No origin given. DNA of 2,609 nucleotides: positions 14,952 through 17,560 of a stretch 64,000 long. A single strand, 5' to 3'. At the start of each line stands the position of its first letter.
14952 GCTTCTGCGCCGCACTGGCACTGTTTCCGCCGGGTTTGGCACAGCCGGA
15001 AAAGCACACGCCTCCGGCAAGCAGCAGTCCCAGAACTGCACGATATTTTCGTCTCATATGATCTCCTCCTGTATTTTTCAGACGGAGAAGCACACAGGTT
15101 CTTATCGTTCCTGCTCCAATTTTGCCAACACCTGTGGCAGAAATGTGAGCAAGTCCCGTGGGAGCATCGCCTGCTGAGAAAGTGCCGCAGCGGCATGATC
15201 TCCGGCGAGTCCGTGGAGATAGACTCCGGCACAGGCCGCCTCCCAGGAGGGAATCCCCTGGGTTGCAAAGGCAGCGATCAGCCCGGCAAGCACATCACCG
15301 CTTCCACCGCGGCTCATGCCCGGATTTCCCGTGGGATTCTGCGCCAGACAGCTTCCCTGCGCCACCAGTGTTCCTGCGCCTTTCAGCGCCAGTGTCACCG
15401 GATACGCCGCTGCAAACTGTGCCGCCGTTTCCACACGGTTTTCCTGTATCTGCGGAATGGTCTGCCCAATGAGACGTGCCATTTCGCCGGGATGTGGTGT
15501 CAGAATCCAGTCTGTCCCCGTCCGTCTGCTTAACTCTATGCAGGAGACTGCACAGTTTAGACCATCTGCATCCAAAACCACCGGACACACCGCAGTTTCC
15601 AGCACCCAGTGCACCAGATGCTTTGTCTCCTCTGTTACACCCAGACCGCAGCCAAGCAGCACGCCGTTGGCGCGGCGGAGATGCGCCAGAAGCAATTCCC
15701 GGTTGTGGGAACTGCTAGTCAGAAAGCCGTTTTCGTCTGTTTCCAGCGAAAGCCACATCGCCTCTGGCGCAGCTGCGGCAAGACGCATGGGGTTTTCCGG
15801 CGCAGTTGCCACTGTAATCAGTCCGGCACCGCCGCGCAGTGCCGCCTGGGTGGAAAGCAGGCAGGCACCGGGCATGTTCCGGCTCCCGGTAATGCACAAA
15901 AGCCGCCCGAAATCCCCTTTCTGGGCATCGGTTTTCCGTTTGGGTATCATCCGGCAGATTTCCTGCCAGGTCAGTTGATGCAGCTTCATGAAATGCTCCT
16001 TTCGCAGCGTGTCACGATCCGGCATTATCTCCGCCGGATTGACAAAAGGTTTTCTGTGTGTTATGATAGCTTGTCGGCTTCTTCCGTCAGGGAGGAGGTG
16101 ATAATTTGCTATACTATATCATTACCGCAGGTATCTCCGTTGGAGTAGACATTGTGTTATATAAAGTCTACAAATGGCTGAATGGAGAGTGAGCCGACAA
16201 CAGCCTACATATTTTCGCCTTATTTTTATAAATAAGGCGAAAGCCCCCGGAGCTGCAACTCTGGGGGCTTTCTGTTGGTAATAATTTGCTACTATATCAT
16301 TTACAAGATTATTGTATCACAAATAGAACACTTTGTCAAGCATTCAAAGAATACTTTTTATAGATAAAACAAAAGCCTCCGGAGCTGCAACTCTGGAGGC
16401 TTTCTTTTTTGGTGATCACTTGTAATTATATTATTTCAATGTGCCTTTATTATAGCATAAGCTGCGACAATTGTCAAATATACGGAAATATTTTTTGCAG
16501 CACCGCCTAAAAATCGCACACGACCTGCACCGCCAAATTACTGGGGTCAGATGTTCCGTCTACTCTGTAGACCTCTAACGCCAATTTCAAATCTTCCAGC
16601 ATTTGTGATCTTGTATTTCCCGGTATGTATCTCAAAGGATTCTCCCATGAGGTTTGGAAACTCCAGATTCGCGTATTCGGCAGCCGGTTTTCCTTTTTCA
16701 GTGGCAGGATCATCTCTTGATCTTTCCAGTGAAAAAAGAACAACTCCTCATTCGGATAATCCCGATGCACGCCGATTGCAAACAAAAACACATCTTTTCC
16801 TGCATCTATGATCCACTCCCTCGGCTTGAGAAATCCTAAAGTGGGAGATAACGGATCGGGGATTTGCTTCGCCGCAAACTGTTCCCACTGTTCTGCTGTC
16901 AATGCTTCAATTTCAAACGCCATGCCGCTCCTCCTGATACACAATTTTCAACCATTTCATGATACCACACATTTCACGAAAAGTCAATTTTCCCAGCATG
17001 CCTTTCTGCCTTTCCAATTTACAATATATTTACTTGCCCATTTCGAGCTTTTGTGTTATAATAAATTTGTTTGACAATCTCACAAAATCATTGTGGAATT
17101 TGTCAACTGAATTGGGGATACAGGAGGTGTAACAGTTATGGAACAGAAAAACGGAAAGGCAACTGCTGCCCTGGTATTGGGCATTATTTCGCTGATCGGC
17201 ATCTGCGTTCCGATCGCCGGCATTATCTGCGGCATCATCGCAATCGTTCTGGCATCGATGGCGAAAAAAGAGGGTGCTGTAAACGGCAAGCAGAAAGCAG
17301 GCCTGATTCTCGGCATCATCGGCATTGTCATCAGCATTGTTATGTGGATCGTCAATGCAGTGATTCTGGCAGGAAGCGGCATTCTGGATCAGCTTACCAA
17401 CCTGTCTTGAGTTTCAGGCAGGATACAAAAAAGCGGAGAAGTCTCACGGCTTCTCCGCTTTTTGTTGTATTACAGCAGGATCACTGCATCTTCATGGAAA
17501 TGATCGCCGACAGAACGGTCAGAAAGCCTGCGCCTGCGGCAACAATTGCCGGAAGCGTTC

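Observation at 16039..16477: Candidate type I toxin-antitoxin-like module: 28-codon hydrophobic peptide gene faced by two tandem sRNA genes with seeds against its SD/start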

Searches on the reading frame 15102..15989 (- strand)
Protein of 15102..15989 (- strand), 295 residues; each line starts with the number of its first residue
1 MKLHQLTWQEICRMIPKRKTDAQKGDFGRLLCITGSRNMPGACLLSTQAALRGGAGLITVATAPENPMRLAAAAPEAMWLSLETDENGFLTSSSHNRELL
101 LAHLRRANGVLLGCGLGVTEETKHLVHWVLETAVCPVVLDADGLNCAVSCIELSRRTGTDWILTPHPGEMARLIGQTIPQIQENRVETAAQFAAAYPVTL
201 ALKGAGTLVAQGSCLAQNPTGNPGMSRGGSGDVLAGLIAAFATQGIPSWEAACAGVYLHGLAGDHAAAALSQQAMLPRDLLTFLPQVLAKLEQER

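Call 12: find_homologous_proteins(query=window:15102-15989:-, max_evalue=1e-20)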
Query window:15102-15989:- (295 aa): 7803 proteins with E <= 1e-20 among 8000 candidates; the best 120 are listed.
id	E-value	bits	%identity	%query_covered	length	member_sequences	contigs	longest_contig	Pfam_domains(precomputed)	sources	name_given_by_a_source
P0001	8.7e-185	631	96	99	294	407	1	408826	PF01256.23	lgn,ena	-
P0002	2.0e-181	620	94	100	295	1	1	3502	PF01256.23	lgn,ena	-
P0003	3.2e-170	583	89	100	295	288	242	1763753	PF01256.23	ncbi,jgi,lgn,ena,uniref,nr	ncbi:NAD(P)H-hydrate dehydratase [Ruminococcus sp.]|jgi:hydroxyethylthiazole kinase-like uncharacter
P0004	6.6e-168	575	88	100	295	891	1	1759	PF01256.23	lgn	-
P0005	8.2e-144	496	75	99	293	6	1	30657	PF01256.23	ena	-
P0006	1.7e-142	492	89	87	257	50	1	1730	PF01256.23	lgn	-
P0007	6.1e-142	490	74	99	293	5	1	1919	PF01256.23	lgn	-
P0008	5.9e-141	487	76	99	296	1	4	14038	PF01256.23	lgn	-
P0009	1.6e-139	482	89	83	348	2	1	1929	PF01256.23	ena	-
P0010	2.8e-139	481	73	99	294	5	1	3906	PF01256.23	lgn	-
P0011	7.1e-139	480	73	99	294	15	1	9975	PF01256.23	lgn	-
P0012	7.5e-138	477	73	99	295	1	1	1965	PF01256.23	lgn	-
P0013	1.3e-134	466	72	99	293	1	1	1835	PF01256.23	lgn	-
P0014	3.8e-131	455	72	99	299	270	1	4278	PF01256.23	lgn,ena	-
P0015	4.2e-131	455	70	99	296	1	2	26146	PF01256.23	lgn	-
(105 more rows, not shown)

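Call 13: find_encoding_contigs(protein=P0001, flank=3000, max_places=3)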
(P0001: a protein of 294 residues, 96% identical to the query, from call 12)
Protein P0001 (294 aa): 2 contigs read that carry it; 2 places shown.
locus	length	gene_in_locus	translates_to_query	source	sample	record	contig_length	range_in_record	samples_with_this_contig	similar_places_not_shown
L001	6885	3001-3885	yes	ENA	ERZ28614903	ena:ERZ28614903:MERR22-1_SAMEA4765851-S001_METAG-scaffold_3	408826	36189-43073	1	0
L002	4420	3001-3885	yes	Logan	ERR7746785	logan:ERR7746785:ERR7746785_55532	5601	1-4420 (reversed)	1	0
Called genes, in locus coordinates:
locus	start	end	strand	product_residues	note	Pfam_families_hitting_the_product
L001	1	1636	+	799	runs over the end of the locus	PF01588:tRNA_bind, PF03483:B3_4, PF03484:B5, PF17759:tRNA_synthFbeta, PF03147:FDX-ACB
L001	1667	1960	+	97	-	-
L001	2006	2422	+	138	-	-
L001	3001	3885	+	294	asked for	PF01256:Carb_kinase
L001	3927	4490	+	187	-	-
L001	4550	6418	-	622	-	PF02922:CBM_48, PF22019:GlgB_N, PF00128:Alpha-amylase, PF02806:Alpha-amylase_C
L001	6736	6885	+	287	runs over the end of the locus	PF01116:F_bP_aldolase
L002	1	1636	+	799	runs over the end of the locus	PF01588:tRNA_bind, PF03483:B3_4, PF03484:B5, PF17759:tRNA_synthFbeta, PF03147:FDX-ACB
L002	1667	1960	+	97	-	-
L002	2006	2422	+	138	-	-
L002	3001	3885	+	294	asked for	PF01256:Carb_kinase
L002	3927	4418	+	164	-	?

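Call 14: find_encoding_contigs(protein=P0003, flank=3000, max_places=4)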
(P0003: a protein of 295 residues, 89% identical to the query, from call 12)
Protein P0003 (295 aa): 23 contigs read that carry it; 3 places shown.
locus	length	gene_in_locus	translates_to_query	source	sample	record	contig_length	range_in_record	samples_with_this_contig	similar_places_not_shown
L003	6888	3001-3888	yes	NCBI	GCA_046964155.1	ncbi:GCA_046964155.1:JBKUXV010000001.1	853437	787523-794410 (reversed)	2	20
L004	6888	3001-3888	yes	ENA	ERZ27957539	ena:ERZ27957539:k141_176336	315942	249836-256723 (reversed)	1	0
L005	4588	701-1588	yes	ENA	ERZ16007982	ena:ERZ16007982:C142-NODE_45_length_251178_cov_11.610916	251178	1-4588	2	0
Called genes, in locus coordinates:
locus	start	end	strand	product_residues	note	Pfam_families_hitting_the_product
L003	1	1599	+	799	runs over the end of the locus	PF01588:tRNA_bind, PF03483:B3_4, PF03484:B5, PF17759:tRNA_synthFbeta, PF03147:FDX-ACB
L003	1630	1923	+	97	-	-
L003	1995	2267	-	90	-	-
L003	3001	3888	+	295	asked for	PF01256:Carb_kinase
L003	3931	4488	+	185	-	-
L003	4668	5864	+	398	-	PF00188:CAP, PF00404:Dockerin_1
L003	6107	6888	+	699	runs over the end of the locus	-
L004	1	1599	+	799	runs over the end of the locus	PF01588:tRNA_bind, PF03483:B3_4, PF03484:B5, PF17759:tRNA_synthFbeta, PF03147:FDX-ACB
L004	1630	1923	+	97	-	-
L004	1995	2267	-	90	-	-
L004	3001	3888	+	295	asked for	PF01256:Carb_kinase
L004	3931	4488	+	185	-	-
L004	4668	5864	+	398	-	PF00188:CAP, PF00404:Dockerin_1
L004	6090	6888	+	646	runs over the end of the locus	-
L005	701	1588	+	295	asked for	PF01256:Carb_kinase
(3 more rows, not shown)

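Call 15: find_encoding_contigs(protein=P0005, flank=3000, max_places=3)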
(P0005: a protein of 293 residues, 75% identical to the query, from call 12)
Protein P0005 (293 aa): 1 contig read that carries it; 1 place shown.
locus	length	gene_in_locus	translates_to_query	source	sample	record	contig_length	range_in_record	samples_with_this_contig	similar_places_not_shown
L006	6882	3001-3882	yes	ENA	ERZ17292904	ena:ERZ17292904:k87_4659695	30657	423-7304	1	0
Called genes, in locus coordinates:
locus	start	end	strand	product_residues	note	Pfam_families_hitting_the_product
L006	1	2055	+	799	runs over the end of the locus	PF01588:tRNA_bind, PF03483:B3_4, PF03484:B5, PF17759:tRNA_synthFbeta, PF03147:FDX-ACB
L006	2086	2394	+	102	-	-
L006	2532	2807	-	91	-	PF07666:MpPF26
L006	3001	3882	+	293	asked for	PF01256:Carb_kinase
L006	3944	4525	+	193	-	-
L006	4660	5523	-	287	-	PF01116:F_bP_aldolase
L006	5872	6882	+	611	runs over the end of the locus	PF02922:CBM_48, PF22019:GlgB_N, PF00128:Alpha-amylase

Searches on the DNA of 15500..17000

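Call 5: search_rna_families(source=window, start=15500, end=17000, threshold=evalue, max_evalue=10, show_alignments=3)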
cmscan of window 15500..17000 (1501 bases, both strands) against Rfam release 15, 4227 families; matches with E-value up to 10: 39.
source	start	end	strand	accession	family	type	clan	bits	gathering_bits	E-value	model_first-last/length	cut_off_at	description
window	16241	16402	-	RF04205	MIR2606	Gene; miRNA;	-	34.6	139.7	0.0051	1-165/165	no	MIR2606 microRNA precursor family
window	16234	16407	-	RF04223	MIR2619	Gene; miRNA;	-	33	113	1.6e-05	1-202/202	no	MIR2619 microRNA precursor family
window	16343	16402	+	RF02844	RefA9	Gene; antisense;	-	31.9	49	0.014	1-64/64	no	Enterococcus sRNA A9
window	16217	16285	+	RF00236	ctRNA_pGA1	Gene; antisense;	-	31.8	45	0.0005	1-79/79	no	ctRNA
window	16241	16402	+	RF04205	MIR2606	Gene; miRNA;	-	28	139.7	0.14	1-165/165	no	MIR2606 microRNA precursor family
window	16070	16282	+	RF02442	SpF66_sRNA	Gene; sRNA;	-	27.2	42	0.00038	1-239/239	no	Streptococcus sRNA SpF66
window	16341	16409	+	RF01859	Phe_leader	Cis-reg; leader;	-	26.8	55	0.071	1-125/125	no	Phenylalanine leader peptide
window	16355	16415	+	RF00236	ctRNA_pGA1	Gene; antisense;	-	26.7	45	0.0093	1-79/79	no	ctRNA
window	16192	16275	+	RF02846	Ref84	Gene; antisense;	-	26.6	52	0.88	1-87/87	no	Enterococcus sRNA 84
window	16226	16283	-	RF00236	ctRNA_pGA1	Gene; antisense;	-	25.7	45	0.016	1-79/79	no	ctRNA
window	16239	16404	+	RF04195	MIR6217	Gene; miRNA;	-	24.8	110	0.006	1-228/228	no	MIR6217 microRNA precursor family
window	16297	16409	+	RF00514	His_leader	Cis-reg; leader;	-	24.3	49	0.24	1-126/126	no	Histidine operon leader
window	16116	16276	+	RF00514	His_leader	Cis-reg; leader;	-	23.3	49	0.38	1-126/126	no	Histidine operon leader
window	16201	16276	+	RF01859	Phe_leader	Cis-reg; leader;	-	23.3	55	0.43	1-125/125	no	Phenylalanine leader peptide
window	16228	16413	+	RF01005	MIR530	Gene; miRNA;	-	23.2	85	0.13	1-172/172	no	MIR530 microRNA precursor family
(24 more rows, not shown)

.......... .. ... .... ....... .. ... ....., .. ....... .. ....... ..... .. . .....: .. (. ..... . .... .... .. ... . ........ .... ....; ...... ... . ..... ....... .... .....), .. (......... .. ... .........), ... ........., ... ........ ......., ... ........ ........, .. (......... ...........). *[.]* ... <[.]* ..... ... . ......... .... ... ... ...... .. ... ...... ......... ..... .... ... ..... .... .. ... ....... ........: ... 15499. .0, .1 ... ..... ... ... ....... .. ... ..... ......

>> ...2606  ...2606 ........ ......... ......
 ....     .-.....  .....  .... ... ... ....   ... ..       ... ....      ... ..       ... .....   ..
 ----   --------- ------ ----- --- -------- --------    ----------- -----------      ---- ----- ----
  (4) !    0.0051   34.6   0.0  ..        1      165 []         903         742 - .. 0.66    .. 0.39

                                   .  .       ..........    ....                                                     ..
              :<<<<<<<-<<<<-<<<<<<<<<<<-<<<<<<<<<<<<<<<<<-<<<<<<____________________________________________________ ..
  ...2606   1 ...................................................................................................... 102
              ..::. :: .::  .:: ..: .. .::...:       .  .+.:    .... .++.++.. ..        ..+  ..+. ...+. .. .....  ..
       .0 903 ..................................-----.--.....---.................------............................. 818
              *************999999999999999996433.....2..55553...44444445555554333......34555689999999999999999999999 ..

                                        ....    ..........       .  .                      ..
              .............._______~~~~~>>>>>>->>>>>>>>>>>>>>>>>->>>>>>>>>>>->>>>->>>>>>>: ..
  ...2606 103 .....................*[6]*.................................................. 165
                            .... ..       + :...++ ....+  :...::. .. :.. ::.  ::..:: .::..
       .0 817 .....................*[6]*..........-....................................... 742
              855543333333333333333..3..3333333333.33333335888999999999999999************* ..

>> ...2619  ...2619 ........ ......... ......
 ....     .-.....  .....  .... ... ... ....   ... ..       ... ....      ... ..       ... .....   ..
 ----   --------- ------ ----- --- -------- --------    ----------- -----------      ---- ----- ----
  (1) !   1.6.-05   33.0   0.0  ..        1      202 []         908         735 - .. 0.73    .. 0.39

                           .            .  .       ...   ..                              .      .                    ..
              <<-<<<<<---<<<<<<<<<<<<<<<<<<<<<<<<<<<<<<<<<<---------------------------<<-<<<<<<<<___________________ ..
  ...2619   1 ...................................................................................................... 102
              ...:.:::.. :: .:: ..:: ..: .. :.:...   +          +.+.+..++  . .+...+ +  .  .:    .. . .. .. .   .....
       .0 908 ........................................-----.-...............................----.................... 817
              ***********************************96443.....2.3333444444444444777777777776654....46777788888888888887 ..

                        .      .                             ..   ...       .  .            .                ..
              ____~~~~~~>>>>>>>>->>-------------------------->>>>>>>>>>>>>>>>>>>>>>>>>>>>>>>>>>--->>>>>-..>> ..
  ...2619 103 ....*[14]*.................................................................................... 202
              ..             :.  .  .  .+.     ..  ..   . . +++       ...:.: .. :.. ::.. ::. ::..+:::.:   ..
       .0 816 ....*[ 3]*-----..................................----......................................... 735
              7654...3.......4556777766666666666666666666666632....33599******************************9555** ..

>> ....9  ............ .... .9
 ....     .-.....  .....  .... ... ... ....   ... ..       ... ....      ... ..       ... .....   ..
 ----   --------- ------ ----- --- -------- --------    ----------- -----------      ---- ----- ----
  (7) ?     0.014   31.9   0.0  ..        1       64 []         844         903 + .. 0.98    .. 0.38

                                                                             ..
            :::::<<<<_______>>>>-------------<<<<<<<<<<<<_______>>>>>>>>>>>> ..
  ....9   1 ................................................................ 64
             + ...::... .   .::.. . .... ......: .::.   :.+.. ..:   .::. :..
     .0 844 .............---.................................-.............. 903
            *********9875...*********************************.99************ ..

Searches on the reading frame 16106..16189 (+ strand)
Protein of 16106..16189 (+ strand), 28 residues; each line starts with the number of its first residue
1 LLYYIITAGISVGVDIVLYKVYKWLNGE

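Call 6: search_protein_families(library=pfam, proteins=[window:16106-16189:+], max_evalue=10)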
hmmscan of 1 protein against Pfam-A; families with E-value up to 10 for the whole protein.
seq(28 aa): 0 families

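Call 9: search_dna_similar(query=window:16106-16189:+, collection=plasmids, mode=protein, max_evalue=10)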
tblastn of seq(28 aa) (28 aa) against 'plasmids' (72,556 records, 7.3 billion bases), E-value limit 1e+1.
No match.

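Call 32: search_protein_families(library=pfam, alignment_id=A1, max_evalue=10)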
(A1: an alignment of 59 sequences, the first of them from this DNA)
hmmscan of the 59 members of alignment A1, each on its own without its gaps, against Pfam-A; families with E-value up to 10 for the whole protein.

A. member 1, seq(28 aa): 0 families

B. families by the number of members that match (of 59 scanned): 19 families
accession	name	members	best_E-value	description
PF09527.15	ATPase_gene1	14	0.0055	Putative F0F1-ATPase subunit Ca2+/Mg2+ transporter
PF16083.10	Phage_holin_3_3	9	0.01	LydA holin phage, holin superfamily III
PF09926.15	DUF2158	7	0.044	Uncharacterized small protein (DUF2158)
PF20153.4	DUF6535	5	0.015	Family of unknown function (DUF6535)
PF13940.11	Ldr_toxin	3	0.018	Toxin Ldr, type I toxin-antitoxin system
PF05552.17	MS_channel_1st_1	3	0.042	Mechanosensitive ion channel, conserved TM helix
PF18422.6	TNFR_16_TM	2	0.0092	Tumor necrosis factor receptor member 16 trans-membrane domain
PF11391.13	DUF2798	2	0.0098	Protein of unknown function (DUF2798)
PF21797.2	CycT2-like_C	1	0.053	Cyclin-T2-like, C-terminal domain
PF09335.16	VTT_dom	1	0.068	VTT domain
PF02694.21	UPF0060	1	0.077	Uncharacterised BCR, YnfA/UPF0060 family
PF16173.10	DUF4874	1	0.082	Domain of unknown function (DUF4874)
PF15050.11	SCIMP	1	0.088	SCIMP protein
PF09835.14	DUF2062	1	0.16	Uncharacterized protein conserved in bacteria (DUF2062)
PF06281.17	VP1_VP3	1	0.6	Structural protein VP1/VP3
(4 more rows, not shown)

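Call 33: search_protein_families(library=ncbifam, alignment_id=A1, max_evalue=10)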
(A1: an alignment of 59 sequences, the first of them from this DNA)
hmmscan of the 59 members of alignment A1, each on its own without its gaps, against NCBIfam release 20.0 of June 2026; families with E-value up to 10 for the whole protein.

A. member 1, seq(28 aa): 0 families

B. families by the number of members that match (of 59 scanned): 12 families
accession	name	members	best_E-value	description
NF007332.0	PRK09821.1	14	0.0042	GntP family transporter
NF047374.1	CD_typeI_toxin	12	0.01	type I toxin-antitoxin system toxin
NF033608.1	type_I_tox_Fst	4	8.9e-05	type I toxin-antitoxin system Fst family toxin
NF047378.1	photo_II_Psb35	3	0.00021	photosystem II assembly protein Psb35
NF002567.0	PRK02201.1-2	3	0.041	membrane protein insertase YidC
TIGR04205.1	classIII_w_PIP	3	0.092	class III signal peptide domain-containing protein, archaeosortase D/PIP-CTERM system-associated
NF007771.0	PRK10457.1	1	0.017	hypothetical protein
TIGR03510.1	XapX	1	0.022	XapX domain-containing protein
NF033492.1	podovir_small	1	0.037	putative phage replication protein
NF045771.1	MPN454_MG319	1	0.06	MG319/MPN454 family protein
NF002586.0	PRK02237.1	1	0.079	YnfA family protein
TIGR00112.1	proC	1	0.16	pyrroline-5-carboxylate reductase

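Call 34: search_solved_structures(query=A1, max_evalue=10, show_alignments=3)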
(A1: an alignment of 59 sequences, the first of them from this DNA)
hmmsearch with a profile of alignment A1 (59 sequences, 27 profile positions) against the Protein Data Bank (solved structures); distinct sequences matched with E-value up to 10: 3.
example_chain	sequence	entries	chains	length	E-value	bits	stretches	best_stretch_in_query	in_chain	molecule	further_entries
5zgg_A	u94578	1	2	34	0.88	12.4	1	5-26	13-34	Tumor necrosis factor receptor superfamily member 16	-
2mic_A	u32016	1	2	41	1.3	11.8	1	5-26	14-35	Tumor necrosis factor receptor superfamily member 16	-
2mjo_A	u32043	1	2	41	1.7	11.5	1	6-26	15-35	Tumor necrosis factor receptor superfamily member 16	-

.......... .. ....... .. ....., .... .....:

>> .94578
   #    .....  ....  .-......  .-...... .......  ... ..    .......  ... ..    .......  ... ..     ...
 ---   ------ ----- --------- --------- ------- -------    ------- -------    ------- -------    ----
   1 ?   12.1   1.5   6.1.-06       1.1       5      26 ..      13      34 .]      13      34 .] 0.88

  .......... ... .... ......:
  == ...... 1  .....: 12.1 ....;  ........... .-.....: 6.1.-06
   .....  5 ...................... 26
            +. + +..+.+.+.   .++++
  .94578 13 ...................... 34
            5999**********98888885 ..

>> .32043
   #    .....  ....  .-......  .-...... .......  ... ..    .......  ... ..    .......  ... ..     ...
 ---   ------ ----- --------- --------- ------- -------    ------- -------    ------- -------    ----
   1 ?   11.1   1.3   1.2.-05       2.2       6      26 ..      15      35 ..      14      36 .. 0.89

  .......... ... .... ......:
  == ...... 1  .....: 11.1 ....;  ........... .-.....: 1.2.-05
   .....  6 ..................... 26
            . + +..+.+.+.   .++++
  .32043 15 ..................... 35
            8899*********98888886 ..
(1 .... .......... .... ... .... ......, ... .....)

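Call 35: search_protein_families(library=ncbifam, proteins=[window:16106-16189:+], max_evalue=1)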
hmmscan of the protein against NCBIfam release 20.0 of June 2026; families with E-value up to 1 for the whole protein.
seq(28 aa): 0 families

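Call 74: list_cluster_members(proteins=[window:16106-16189:+, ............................, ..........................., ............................, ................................, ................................, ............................, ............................, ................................, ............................])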
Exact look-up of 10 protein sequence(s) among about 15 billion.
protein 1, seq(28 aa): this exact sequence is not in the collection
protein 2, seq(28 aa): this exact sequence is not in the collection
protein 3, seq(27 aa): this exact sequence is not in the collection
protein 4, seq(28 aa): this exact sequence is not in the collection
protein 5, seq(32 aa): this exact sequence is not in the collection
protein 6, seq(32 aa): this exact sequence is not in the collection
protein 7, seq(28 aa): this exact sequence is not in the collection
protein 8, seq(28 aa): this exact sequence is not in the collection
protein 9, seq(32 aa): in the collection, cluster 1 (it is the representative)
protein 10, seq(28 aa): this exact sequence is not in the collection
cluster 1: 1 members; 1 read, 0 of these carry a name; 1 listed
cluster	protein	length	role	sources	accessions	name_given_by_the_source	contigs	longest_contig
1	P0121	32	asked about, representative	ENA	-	-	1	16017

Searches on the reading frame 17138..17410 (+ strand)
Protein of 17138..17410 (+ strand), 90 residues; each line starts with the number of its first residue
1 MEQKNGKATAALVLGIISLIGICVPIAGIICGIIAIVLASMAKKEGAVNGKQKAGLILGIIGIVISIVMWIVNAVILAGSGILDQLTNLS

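Call 65: search_protein_families(library=pfam, proteins=[window:17138-17410:+], max_evalue=0.01)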
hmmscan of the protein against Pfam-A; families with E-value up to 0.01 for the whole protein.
window:17138-17410:+ (90 aa): 3 families
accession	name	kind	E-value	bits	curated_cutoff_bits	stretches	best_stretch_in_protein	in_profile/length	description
PF07666.16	MpPF26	-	1.4e-12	47.9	37.2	1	11-77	1-75/75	M penetrans paralogue family 26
PF13828.11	DUF4190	-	1.7e-05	24.9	35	1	8-68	2-61/62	Domain of unknown function (DUF4190)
PF13273.12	DUF4064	-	0.0057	17.3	32.1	0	52-84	2-36/102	Protein of unknown function (DUF4064)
